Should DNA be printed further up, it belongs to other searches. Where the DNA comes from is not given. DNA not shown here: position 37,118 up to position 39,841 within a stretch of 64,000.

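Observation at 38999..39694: GT2 synthase carries a C-terminal TM anchor, extracytoplasmic domain and PEP-CTERM-like sorting tail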

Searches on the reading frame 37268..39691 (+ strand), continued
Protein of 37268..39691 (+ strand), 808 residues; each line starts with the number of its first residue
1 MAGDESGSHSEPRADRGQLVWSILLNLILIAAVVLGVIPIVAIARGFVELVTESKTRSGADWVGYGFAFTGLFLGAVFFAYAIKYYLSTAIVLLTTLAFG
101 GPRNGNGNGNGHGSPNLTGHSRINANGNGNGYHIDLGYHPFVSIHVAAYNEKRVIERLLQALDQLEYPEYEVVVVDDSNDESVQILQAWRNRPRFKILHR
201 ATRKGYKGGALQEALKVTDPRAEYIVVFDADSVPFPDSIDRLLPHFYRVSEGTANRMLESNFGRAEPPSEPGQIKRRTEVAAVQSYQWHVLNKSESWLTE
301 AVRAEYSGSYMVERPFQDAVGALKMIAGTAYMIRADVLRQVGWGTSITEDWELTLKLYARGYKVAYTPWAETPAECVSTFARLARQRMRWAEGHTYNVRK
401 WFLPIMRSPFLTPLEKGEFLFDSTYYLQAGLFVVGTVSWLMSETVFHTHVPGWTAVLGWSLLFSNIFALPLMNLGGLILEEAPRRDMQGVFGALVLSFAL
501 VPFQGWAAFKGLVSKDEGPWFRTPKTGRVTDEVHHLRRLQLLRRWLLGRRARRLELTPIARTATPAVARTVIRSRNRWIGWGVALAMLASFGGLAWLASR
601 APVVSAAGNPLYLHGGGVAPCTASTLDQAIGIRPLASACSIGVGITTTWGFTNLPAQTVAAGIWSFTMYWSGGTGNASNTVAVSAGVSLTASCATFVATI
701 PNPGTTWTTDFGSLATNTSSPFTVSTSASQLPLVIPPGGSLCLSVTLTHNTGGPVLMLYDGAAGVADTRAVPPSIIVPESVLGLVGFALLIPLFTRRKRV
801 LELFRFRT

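Call 45: fold_search(model_id=the predicted structure, library=pdb)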
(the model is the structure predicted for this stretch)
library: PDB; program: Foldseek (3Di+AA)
matches with E <= 10: 1294; with E <= 0.001: 171
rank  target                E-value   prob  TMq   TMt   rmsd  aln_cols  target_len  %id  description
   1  6yv7_A                9.8e-11  1.00  0.29  0.60  10.7       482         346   16  Mannosyltransferase PcManGT from Pyrobaculum calidifontis (released 2020-07-22)
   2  6yv7_B                3.4e-10  1.00  0.28  0.59  10.8       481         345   17  Mannosyltransferase PcManGT from Pyrobaculum calidifontis (released 2020-07-22)
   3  9fmv_A                4.6e-10  1.00  0.24  0.25  19.8       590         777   16  Cryo-EM structure of the c-di-GMP-free synthase:pEtN transferase complex (BcsA-Bct-G3) from the E. coli cellulose secr (released 2024-10-16)
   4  9fp0_A                4.9e-10  1.00  0.30  0.31  15.6       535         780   16  Cryo-EM structure of the 'crown'less Bcs macrocomplex for E. coli cellulose secretion in non-saturating c-di-GMP (loca (released 2024-10-16)
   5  9b8v_E                5.2e-10  1.00  0.32  0.31  13.5       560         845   16  AlphaFold2 informed cryo-EM model of the E. coli cellulose synthase BcsAG3B6 complex (released 2025-02-19)
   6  9fnn_A                6.7e-09  1.00  0.27  0.28  18.0       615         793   16  Cryo-EM structure of the c-di-GMP-saturated 'crown'less Bcs macrocomplex for cellulose secretion in E. coli (released 2024-10-16)
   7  7sp8_A                1.7e-08  1.00  0.24  0.36  18.4       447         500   13  Chlorella virus Hyaluronan Synthase bound to UDP-GlcNAc (released 2022-04-06)
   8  9jma_A                2.0e-08  1.00  0.21  0.47  12.9       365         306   17  Crystal structure of glycosyltransferase AvpGT (released 2025-01-29)
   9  8vxh_A                2.0e-08  1.00  0.16  0.38  23.1       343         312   13  Cryo-EM Structure of the Glycosyltransferase ArnC from Salmonella enterica in the Apo State Determined on Talos Arctic (released 2025-02-05)
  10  8sne_A                2.7e-08  1.00  0.23  0.36  19.4       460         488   14  Chlorella virus Hyaluronan Synthase bound to GlcA extended GlcNAc primer and UDP (released 2024-05-01)
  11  9jn3_B                3.2e-08  1.00  0.21  0.50  11.5       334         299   16  Crystal structure of AvpGT in complex with Ara-A (released 2025-01-29)
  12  9b77_A                3.2e-08  1.00  0.16  0.37  22.5       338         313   14  Cryo-EM Structure of the Glycosyltransferase ArnC from Salmonella enterica in the Apo State Determined on Krios micros (released 2025-02-05)
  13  9nye_A                3.3e-08  1.00  0.18  0.43  17.4       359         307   17  Cryo-EM structure of the glycosyltransferase GtrB in the apo state (octamer volume) (released 2025-12-17)
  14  5ej1_A                4.4e-08  1.00  0.25  0.27  19.1       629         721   17  Pre-translocation state of bacterial cellulose synthase (released 2016-03-30)
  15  9nyd_C                4.9e-08  1.00  0.17  0.41  15.8       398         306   16  Cryo-EM structure of the glycosyltransferase GtrB in the pre-catalysis and product-bound state (released 2025-12-17)
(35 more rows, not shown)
